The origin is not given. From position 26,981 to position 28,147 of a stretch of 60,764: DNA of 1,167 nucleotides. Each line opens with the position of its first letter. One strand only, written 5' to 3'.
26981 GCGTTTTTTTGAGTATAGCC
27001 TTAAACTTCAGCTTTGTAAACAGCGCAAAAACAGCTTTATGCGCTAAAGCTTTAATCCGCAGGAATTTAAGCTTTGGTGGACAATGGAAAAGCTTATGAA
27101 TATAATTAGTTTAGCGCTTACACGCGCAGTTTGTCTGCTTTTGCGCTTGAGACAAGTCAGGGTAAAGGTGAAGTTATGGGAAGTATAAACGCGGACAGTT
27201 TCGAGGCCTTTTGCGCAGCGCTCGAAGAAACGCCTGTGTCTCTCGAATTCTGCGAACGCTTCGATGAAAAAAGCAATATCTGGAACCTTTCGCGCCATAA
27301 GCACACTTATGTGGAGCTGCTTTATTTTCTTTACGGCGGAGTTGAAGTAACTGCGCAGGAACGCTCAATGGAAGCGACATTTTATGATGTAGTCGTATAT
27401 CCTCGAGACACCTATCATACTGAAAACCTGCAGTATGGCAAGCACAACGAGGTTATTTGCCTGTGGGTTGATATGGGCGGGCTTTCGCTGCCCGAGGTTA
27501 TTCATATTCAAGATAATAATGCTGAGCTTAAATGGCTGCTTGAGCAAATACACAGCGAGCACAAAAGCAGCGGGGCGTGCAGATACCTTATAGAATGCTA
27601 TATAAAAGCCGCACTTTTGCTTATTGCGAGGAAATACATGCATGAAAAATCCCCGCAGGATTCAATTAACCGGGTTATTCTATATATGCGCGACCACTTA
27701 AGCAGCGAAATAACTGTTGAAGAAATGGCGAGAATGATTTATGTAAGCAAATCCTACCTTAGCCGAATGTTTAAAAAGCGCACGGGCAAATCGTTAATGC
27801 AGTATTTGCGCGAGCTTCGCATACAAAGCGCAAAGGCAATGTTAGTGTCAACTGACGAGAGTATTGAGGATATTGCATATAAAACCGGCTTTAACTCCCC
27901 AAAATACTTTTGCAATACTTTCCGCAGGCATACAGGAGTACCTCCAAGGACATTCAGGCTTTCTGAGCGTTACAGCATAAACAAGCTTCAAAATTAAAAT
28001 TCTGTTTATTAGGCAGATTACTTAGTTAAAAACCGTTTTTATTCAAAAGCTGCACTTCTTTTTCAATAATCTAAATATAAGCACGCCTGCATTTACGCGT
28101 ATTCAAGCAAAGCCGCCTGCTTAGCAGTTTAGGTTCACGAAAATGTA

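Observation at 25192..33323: Orphan glycyl radical eliminase operon in a sugar-catabolic neighbourhood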

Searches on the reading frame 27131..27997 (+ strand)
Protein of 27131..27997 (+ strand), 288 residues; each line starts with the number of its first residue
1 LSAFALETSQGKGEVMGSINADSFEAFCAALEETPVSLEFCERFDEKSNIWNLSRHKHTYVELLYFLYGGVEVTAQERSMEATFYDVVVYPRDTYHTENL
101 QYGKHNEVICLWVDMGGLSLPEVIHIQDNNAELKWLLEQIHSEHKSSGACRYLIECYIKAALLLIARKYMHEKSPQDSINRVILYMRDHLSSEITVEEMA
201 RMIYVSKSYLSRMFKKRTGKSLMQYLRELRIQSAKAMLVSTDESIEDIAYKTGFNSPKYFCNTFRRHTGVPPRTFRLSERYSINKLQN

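Call 4: search_protein_families(library=pfam, proteins=[window:27131-27997:+])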
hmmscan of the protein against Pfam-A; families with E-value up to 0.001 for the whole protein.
window:27131-27997:+ (288 aa): 2 families
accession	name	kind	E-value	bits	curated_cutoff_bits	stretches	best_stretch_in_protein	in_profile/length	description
PF12833.13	HTH_18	-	5e-25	88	33.6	1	199-276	1-78/80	Helix-turn-helix domain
PF00165.29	HTH_AraC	-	1e-19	70.6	26.6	2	186-227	1-42/42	Bacterial regulatory helix-turn-helix proteins, AraC family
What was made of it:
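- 27176..27997 (+): AraC-family regulator. The mechanical ORF starts at TTG 27131; the likely start is ATG 27176. PF12833 and PF00165 (call 4).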

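Call 5: search_protein_families(library=ncbifam, proteins=[window:27131-27997:+])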
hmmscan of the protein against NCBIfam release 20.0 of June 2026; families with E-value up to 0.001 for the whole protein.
window:27131-27997:+ (288 aa): 34 families (the best 25 are shown)
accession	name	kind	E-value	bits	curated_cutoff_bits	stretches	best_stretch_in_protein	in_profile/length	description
NF007860.0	PRK10572.1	equivalog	3.1e-26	91.9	208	1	127-280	130-286/292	arabinose operon transcriptional regulator AraC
NF047455.1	TF_Staph_AryK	equivalog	1.2e-24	86.6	850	1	170-280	150-260/759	transcriptional regulator AryK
NF047788.1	TransRegPocR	equivalog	2.1e-22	79.8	500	1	170-278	182-290/296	transcriptional regulator PocR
TIGR04094.1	adjacent_YSIRK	equivalog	1e-21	77.3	200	1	172-276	280-383/383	YSIRK-targeted surface antigen transcriptional regulator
NF010028.0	PRK13503.1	equivalog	3.1e-19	69.5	288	1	133-279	124-273/278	HTH-type transcriptional activator RhaS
NF033869.1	viru_reg_Rsp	equivalog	1.6e-18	66.5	400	1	136-277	105-247/701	AraC family transcriptional regulator Rsp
NF012144.2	ramA_TF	equivalog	3.8e-18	65.9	180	1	177-277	5-105/108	RamA family antibiotic efflux transcriptional regulator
NF049932.1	TranspRegBtr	equivalog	5.2e-18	64.9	900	1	150-277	138-264/531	bacillibactin transport transcriptional regulator Btr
NF006902.0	PRK09393.1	equivalog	9.4e-18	64.5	425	1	168-278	211-321/327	transcriptional regulator FtrA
NF007693.0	PRK10371.1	equivalog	1.7e-17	63.6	253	1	172-278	193-299/309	transcriptional regulator MelR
NF008564.0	PRK11511.1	equivalog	5.2e-15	55.7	202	1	179-279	11-111/127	MDR efflux pump AcrAB transcriptional activator MarA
NF010026.0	PRK13501.1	equivalog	8.5e-15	54.7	363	1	153-277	147-276/290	HTH-type transcriptional activator RhaR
NF012198.0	MarA_TF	equivalog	1.1e-14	54.7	250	1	179-279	11-111/124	MDR efflux pump AcrAB transcriptional activator MarA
NF052371.1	TransRegGbdRPseu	equivalog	2.2e-14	53.3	480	1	176-280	224-328/365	choline metabolism transcriptional regulator GbdR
NF007584.0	PRK10219.1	equivalog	3e-14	53.3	174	1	176-276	4-104/107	superoxide response transcriptional regulator SoxS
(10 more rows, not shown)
